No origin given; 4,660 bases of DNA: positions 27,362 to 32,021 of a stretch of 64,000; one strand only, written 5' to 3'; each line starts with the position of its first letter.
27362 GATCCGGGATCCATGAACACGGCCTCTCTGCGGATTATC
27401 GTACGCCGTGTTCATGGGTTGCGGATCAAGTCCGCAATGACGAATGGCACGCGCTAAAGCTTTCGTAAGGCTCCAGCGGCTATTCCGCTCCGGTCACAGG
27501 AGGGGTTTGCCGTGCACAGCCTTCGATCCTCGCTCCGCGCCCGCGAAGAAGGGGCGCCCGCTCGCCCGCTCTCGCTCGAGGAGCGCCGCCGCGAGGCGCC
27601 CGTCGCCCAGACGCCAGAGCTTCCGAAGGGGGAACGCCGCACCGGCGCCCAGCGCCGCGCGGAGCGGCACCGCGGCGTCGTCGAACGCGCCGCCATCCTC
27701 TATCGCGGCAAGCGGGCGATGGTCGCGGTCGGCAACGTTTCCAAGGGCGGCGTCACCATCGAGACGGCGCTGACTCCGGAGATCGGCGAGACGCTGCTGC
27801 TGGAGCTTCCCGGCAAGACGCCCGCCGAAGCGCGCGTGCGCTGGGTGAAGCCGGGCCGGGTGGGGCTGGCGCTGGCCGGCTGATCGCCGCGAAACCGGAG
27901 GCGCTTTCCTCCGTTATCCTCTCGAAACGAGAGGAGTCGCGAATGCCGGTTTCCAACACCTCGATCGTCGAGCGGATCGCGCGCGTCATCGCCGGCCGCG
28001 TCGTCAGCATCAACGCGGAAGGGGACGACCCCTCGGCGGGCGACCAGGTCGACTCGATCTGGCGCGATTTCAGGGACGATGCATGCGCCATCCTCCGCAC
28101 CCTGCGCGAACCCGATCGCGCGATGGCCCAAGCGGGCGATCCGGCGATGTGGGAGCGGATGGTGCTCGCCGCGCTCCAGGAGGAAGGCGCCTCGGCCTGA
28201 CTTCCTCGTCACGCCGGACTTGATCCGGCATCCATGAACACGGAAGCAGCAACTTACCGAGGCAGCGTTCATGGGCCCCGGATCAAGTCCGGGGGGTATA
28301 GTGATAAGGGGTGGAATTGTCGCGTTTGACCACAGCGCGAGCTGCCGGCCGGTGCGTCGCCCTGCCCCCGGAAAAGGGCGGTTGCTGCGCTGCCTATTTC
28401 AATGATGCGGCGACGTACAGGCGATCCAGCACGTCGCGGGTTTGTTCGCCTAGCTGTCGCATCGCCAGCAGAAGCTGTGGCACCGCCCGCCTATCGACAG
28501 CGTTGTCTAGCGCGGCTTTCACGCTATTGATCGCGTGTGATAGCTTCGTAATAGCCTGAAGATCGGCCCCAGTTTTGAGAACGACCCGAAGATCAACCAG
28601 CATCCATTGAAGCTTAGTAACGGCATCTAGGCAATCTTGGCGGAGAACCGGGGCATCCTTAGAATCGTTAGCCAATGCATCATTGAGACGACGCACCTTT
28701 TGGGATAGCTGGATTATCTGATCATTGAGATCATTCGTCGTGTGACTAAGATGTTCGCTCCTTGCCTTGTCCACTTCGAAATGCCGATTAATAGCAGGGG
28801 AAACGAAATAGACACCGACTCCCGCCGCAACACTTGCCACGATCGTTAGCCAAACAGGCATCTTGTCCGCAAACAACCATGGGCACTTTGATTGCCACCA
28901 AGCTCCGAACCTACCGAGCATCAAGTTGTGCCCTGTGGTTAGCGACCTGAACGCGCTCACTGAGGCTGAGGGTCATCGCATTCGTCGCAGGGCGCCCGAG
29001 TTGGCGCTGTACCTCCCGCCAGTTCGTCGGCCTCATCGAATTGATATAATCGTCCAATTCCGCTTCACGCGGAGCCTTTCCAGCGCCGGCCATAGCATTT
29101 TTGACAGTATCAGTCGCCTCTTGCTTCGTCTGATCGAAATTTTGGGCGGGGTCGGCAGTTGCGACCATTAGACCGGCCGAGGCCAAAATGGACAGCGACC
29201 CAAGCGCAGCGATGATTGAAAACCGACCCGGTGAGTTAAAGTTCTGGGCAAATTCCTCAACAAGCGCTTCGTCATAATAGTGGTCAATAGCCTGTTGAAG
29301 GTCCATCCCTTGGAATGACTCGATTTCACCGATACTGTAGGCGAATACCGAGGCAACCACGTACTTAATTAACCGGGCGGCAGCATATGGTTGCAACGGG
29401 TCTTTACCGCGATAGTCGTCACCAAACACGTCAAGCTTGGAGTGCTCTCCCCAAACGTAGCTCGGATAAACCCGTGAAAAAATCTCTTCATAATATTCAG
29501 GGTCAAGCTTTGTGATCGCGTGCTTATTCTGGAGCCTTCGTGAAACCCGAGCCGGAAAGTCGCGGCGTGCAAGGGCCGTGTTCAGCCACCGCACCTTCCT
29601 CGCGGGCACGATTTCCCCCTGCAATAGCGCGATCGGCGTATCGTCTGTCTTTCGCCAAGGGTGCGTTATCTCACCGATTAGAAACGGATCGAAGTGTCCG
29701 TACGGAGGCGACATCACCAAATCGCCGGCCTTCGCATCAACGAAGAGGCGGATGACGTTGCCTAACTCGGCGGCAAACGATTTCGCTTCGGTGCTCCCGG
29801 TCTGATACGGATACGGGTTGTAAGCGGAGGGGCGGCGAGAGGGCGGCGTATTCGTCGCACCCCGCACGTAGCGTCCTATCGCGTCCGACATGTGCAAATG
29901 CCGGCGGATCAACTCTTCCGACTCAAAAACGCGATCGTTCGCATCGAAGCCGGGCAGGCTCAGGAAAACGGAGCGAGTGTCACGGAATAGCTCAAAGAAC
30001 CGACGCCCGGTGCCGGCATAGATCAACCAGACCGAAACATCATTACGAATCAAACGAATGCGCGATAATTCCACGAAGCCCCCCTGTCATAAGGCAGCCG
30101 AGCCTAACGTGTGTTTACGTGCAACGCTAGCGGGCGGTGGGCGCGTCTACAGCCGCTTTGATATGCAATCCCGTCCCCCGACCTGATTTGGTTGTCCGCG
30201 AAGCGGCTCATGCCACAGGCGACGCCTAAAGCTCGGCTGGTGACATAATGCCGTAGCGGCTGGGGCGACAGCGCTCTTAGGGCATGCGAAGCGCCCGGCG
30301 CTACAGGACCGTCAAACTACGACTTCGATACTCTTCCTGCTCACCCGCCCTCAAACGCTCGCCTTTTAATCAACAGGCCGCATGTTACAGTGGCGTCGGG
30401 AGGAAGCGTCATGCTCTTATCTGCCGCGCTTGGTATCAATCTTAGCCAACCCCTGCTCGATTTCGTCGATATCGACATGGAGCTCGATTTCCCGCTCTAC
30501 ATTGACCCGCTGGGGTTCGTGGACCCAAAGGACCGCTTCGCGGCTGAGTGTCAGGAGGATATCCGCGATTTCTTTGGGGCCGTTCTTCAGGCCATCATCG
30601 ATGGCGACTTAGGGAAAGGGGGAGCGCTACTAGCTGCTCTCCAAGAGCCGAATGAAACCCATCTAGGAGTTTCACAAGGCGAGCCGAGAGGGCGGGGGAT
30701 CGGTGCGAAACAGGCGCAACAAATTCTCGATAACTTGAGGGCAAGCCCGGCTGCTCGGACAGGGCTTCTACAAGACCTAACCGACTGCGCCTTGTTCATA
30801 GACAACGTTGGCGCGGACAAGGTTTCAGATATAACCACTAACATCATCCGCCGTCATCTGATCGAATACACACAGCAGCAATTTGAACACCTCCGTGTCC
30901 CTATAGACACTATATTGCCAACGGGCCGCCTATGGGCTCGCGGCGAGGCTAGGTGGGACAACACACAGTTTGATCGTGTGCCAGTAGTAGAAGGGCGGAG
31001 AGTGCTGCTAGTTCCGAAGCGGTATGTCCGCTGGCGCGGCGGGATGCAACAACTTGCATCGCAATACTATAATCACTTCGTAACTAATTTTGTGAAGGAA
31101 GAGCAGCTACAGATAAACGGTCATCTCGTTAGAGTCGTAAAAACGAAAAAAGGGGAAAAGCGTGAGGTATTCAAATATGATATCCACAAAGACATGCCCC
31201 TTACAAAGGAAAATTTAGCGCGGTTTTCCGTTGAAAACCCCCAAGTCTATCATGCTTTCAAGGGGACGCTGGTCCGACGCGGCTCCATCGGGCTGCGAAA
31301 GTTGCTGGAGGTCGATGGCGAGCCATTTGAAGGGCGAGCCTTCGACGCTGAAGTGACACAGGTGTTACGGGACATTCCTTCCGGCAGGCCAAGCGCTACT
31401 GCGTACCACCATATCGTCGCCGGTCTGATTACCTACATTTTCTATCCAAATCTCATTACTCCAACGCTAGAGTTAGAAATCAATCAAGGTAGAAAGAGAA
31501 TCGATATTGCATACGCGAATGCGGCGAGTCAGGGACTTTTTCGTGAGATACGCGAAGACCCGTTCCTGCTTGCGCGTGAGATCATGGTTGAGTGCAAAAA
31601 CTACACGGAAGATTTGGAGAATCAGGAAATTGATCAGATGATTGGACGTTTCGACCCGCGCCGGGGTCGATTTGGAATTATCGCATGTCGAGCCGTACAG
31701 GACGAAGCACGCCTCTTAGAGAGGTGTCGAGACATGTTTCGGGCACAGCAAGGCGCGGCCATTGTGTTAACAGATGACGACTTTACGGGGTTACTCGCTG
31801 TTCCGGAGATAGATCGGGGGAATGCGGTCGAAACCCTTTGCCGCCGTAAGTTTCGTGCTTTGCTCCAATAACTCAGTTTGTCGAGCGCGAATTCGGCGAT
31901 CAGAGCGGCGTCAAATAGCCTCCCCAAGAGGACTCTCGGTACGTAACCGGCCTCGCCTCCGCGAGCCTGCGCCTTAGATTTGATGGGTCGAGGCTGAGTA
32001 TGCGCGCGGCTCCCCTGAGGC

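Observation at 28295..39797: An 11.5-kb casposon: Cas1-family integrase plus family-B DNA polymerase plus HNH nuclease, with TIRs and a target-site duplication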

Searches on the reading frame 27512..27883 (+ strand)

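Call 38: search_protein_families(library=pfam, proteins=[window:27512-27883:+], max_evalue=0.001)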
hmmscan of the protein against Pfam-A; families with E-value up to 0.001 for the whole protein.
window:27512-27883:+ (123 aa): 1 family
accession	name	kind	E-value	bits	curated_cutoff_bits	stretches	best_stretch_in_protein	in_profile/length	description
PF07238.19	PilZ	-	1.4e-06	29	22.5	1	47-120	2-84/102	PilZ domain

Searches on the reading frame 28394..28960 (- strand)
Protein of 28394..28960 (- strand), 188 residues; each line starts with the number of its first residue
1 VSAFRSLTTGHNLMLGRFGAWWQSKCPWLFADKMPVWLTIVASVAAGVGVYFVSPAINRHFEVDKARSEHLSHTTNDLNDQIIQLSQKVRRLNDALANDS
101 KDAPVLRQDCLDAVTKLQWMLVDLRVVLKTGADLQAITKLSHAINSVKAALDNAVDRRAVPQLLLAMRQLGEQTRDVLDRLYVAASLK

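Call 3: search_protein_families(library=pfam, proteins=[window:28394-28960:-], max_evalue=0.01)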
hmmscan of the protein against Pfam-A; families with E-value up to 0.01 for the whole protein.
window:28394-28960:- (188 aa): 0 families

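Call 14: search_protein_families(library=ncbifam, proteins=[window:28394-28960:-], max_evalue=0.1)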
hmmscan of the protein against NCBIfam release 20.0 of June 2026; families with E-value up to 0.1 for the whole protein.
window:28394-28960:- (188 aa): 1 family
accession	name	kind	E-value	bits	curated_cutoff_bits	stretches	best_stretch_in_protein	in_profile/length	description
NF033829.0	plas_excl_MbeD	equivalog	0.097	13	60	0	59-93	35-69/69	MbeD family mobilization/exclusion protein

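Call 15: search_protein_families(library=padloc, proteins=[window:28394-28960:-], max_evalue=0.1)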
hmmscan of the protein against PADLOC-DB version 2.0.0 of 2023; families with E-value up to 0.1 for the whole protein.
window:28394-28960:- (188 aa): 0 families

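Call 16: search_protein_families(library=phrogs, proteins=[window:28394-28960:-], max_evalue=0.1)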
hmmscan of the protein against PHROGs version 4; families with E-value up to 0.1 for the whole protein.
window:28394-28960:- (188 aa): 5 families
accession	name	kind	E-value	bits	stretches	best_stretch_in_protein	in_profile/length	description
phrog_736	-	unknown function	0.023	15.8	0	36-93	17-63/112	-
phrog_5467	-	unknown function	0.024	14.5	1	60-129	309-377/552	-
phrog_1009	-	unknown function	0.027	15.5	0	37-96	8-64/103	-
phrog_10127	-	unknown function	0.029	15.8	0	36-94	7-61/103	-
phrog_31730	-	moron, auxiliary metabolic gene and host takeover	0.038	14.9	0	80-129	94-143/168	membrane protein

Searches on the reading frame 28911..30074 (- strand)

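Call 3: search_protein_families(library=pfam, proteins=[window:28911-30074:-], max_evalue=0.01)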
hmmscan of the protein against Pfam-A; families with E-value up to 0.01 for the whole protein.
window:28911-30074:- (387 aa): 0 families

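Call 14: search_protein_families(library=ncbifam, proteins=[window:28911-30074:-], max_evalue=0.1)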
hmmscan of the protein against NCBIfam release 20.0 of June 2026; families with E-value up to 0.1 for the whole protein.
window:28911-30074:- (387 aa): 0 families

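Call 15: search_protein_families(library=padloc, proteins=[window:28911-30074:-], max_evalue=0.1)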
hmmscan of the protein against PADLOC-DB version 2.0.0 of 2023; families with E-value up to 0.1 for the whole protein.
window:28911-30074:- (387 aa): 1 family
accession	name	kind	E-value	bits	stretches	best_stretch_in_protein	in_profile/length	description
PDLC04815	PDC-S02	-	0.011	13.1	1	97-174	56-127/346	-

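Call 16: search_protein_families(library=phrogs, proteins=[window:28911-30074:-], max_evalue=0.1)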
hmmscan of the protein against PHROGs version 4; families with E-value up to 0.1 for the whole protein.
window:28911-30074:- (387 aa): 0 families

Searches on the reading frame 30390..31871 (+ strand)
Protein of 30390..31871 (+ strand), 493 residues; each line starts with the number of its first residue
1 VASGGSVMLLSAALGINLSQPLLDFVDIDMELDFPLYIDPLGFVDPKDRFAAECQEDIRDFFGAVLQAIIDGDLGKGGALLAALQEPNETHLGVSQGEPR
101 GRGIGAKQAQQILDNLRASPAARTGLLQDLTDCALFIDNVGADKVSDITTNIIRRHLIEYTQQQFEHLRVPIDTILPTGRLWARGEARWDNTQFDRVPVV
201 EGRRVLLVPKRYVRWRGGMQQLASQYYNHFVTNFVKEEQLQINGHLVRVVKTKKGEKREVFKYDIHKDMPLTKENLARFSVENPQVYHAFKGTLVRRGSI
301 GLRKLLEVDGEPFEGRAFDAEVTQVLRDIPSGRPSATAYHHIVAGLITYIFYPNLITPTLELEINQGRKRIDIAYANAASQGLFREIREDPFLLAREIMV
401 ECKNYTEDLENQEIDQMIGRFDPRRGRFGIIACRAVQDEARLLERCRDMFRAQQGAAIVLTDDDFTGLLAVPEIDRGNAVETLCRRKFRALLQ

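Call 3: search_protein_families(library=pfam, proteins=[window:30390-31871:+], max_evalue=0.01)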
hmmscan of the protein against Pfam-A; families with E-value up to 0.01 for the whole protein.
window:30390-31871:+ (493 aa): 0 families

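Call 14: search_protein_families(library=ncbifam, proteins=[window:30390-31871:+], max_evalue=0.1)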
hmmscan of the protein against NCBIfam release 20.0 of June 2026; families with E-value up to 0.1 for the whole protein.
window:30390-31871:+ (493 aa): 0 families

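Call 15: search_protein_families(library=padloc, proteins=[window:30390-31871:+], max_evalue=0.1)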
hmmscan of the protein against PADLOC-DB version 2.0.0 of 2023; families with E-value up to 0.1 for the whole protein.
window:30390-31871:+ (493 aa): 2 families
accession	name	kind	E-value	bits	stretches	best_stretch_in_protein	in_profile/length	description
PDLC04597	PDC-M36A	-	1.9e-37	127.2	2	14-244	12-236/457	-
PDLC04598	PDC-M36A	-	4.2e-16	57.3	2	338-485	176-319/330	-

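Call 16: search_protein_families(library=phrogs, proteins=[window:30390-31871:+], max_evalue=0.1)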
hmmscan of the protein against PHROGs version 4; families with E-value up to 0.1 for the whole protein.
window:30390-31871:+ (493 aa): 2 families
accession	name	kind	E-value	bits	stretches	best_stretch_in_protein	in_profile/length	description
phrog_27295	-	unknown function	1.4e-81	275.5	1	8-489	1-466/469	-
phrog_30194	-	unknown function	8.7e-08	32.5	1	7-175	7-182/478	-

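Call 69: search_solved_structures(query=window:30390-31871:+, max_evalue=1)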
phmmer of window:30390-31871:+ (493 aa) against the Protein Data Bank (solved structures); distinct sequences matched with E-value up to 1: 0.
